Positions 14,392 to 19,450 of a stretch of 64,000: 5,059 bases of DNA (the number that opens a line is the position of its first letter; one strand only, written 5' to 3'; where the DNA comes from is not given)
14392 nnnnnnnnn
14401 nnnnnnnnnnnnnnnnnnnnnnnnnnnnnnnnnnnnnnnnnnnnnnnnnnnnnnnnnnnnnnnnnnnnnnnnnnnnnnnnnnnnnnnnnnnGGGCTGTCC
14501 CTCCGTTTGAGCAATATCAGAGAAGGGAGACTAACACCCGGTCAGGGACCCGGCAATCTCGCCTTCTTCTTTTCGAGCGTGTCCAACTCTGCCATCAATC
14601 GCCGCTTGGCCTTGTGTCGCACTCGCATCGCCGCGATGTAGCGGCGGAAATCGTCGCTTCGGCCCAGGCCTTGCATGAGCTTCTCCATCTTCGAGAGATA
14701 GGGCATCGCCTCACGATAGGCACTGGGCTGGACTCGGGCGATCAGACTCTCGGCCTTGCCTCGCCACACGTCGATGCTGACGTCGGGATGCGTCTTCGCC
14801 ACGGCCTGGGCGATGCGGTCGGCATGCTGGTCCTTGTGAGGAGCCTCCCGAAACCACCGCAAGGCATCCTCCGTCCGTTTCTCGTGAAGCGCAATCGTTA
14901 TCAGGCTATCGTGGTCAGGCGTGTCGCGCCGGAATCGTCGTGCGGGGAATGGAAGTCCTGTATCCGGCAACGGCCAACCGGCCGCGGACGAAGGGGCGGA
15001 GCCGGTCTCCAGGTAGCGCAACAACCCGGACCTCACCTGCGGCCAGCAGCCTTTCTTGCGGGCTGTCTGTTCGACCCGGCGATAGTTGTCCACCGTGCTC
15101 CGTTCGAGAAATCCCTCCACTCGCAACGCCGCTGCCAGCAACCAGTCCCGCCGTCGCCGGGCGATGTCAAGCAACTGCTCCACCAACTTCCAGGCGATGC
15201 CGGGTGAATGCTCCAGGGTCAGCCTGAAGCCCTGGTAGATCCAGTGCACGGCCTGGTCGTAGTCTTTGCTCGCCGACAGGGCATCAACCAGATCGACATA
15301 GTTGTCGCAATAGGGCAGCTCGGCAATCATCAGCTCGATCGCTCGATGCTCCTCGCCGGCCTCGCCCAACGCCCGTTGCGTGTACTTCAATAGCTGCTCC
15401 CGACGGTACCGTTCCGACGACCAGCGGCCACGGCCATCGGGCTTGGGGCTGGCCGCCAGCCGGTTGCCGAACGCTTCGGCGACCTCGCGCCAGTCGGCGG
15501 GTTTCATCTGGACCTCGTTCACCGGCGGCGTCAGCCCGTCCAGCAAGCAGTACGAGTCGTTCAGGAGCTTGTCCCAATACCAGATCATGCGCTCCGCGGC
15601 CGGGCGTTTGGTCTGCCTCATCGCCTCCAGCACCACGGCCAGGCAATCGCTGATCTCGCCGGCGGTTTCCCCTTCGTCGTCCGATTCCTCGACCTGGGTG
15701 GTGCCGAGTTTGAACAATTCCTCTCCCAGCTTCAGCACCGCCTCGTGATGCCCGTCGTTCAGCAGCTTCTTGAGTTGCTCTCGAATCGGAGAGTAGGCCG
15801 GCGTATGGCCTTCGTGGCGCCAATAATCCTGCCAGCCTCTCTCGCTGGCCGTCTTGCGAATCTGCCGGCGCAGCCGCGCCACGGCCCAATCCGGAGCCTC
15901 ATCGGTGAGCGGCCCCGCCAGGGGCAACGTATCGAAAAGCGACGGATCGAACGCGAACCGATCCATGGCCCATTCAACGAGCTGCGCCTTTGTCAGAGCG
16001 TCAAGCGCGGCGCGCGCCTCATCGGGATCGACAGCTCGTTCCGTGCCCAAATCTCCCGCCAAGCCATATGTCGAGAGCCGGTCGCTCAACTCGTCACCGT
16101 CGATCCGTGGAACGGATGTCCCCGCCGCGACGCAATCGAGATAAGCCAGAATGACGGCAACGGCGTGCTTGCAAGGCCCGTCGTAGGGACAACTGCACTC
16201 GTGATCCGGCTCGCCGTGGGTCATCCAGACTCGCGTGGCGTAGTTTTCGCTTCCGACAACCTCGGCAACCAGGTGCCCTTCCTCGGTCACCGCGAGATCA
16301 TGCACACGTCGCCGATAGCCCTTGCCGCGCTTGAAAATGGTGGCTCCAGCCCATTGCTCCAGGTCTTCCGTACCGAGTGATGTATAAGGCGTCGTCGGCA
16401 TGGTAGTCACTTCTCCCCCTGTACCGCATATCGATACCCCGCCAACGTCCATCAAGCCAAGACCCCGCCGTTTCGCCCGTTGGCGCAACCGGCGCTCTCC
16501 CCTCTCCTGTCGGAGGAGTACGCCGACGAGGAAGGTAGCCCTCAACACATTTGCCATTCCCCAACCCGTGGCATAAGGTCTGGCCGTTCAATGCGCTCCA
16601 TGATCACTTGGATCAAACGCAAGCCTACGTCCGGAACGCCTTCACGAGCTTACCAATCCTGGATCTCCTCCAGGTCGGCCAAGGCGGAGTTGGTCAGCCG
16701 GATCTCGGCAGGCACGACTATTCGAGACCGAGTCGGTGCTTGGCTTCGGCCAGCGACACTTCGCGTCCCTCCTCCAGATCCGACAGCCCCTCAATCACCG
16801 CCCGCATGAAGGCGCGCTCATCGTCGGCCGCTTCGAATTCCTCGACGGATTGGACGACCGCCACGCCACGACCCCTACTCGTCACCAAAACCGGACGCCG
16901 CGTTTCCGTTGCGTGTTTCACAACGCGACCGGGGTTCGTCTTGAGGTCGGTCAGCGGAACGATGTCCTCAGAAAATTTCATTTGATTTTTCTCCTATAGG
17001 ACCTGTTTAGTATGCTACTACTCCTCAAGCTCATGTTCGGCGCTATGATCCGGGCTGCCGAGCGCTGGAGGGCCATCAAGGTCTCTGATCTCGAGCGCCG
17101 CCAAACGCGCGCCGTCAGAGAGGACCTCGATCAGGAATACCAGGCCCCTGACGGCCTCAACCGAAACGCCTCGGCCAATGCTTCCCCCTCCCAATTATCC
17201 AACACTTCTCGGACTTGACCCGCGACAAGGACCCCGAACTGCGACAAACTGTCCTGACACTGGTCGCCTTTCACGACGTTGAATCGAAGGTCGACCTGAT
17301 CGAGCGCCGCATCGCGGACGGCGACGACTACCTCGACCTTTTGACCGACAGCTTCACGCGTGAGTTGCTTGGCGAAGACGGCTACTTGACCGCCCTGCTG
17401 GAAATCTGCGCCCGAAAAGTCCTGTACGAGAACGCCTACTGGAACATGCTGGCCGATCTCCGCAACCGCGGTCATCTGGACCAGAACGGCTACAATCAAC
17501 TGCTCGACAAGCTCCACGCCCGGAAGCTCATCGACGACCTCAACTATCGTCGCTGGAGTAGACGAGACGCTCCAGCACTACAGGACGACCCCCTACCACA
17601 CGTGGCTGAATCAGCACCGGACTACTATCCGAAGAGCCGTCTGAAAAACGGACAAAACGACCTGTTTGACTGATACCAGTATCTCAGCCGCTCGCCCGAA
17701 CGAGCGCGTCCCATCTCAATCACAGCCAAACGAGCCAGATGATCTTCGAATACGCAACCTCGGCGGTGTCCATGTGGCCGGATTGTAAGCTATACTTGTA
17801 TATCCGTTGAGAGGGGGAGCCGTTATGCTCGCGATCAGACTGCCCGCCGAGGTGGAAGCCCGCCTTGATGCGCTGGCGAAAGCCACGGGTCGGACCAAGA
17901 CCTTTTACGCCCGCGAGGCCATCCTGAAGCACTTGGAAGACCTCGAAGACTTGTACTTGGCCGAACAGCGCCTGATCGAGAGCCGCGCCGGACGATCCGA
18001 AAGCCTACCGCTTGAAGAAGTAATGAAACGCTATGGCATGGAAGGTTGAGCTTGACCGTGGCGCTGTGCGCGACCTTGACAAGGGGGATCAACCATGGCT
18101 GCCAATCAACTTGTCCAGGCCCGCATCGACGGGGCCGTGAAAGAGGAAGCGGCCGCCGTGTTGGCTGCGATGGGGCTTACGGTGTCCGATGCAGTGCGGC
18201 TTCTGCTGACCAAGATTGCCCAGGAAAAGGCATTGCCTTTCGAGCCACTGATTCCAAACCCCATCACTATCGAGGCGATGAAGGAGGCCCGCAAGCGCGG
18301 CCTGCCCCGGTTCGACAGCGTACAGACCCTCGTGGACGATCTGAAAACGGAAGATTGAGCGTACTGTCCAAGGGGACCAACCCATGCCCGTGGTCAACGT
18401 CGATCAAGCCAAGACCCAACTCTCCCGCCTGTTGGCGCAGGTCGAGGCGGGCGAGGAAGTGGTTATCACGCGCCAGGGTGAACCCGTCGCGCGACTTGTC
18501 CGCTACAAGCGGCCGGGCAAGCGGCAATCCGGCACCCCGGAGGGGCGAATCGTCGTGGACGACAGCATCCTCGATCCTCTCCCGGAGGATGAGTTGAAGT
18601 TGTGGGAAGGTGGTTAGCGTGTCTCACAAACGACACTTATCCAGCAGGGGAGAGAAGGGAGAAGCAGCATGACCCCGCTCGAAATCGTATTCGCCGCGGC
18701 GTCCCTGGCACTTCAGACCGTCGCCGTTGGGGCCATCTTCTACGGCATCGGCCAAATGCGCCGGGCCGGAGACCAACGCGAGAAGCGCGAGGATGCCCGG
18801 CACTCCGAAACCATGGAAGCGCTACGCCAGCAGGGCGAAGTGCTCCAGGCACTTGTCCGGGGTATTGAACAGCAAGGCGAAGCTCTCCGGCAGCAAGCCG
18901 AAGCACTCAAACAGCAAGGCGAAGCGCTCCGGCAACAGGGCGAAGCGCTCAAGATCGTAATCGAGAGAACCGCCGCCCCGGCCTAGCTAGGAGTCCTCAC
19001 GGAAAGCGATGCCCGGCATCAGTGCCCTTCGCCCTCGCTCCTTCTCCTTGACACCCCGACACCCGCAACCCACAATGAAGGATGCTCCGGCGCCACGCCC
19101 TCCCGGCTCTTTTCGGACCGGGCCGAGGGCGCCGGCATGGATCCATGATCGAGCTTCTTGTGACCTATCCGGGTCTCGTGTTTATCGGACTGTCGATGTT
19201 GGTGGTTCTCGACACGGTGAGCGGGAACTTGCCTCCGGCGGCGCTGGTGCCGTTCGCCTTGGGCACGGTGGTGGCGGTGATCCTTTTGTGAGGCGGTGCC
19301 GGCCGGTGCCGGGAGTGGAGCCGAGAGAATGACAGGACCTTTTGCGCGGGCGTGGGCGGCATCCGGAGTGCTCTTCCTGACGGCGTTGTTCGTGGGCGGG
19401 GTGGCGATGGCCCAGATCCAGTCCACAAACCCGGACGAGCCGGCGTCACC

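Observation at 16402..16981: Orphan Phd/YefM antitoxin with a decayed ParE/RelE-like toxin stub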

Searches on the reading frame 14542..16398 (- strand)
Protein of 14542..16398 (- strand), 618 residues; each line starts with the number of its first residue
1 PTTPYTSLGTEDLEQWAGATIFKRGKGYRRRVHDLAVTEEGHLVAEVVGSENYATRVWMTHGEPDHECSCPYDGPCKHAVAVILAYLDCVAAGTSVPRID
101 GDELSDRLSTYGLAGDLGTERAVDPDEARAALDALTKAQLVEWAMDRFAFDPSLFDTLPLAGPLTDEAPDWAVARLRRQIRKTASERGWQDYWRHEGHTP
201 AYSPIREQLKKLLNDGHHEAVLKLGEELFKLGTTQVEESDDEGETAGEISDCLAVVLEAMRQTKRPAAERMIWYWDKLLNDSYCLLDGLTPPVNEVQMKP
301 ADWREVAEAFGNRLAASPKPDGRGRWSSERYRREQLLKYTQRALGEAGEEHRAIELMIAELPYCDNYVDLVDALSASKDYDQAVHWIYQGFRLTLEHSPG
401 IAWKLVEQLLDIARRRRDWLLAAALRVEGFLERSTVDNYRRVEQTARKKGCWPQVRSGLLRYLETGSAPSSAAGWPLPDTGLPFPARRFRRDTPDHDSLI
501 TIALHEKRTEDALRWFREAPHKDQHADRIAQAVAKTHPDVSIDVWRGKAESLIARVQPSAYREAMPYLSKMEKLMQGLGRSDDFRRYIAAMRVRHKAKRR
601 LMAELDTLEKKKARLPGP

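Call 5: search_protein_families(library=pfam, max_evalue=1, proteins=[window:14542-16398:-])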
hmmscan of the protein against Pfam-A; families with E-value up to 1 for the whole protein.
window:14542-16398:- (618 aa): 4 families
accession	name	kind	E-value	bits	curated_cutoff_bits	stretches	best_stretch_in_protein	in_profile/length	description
PF04434.22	SWIM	-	3.8e-07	29.9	19.6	1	58-86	6-37/38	SWIM zinc finger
PF21746.2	DUF6869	-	0.042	14.2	30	1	380-451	7-78/107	Family of unknown function (DUF6869)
PF14559.12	TPR_19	-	0.054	14.3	25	0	500-535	32-67/68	Tetratricopeptide repeat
PF13432.12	TPR_16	-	0.17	12.8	32.7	0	501-523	39-61/65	Tetratricopeptide repeat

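Call 6: search_protein_families(library=ncbifam, max_evalue=1, proteins=[window:14542-16398:-])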
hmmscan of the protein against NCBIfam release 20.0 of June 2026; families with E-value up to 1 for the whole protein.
window:14542-16398:- (618 aa): 1 family
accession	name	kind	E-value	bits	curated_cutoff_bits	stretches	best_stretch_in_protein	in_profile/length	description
NF008757.0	PRK11788.1-5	equivalog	0.34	10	363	1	503-612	190-296/388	lipopolysaccharide assembly protein LapB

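Call 33: search_protein_families(library=padloc, max_evalue=0.001, proteins=[window:14542-16398:-])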
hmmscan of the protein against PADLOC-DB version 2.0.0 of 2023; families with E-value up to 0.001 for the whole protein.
window:14542-16398:- (618 aa): 2 families
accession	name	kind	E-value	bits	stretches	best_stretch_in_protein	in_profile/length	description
PDLC05053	PDC-S62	-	8.8e-20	68.8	1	10-603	11-556/566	-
PDLC02850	DpdE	-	7.8e-06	22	1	6-90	5-90/1282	DpdE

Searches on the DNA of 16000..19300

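Call 40: search_rna_families(source=window, start=16000, end=19300, threshold=evalue, max_evalue=1)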
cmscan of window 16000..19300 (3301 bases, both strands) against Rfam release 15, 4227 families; matches with E-value up to 1: 0.
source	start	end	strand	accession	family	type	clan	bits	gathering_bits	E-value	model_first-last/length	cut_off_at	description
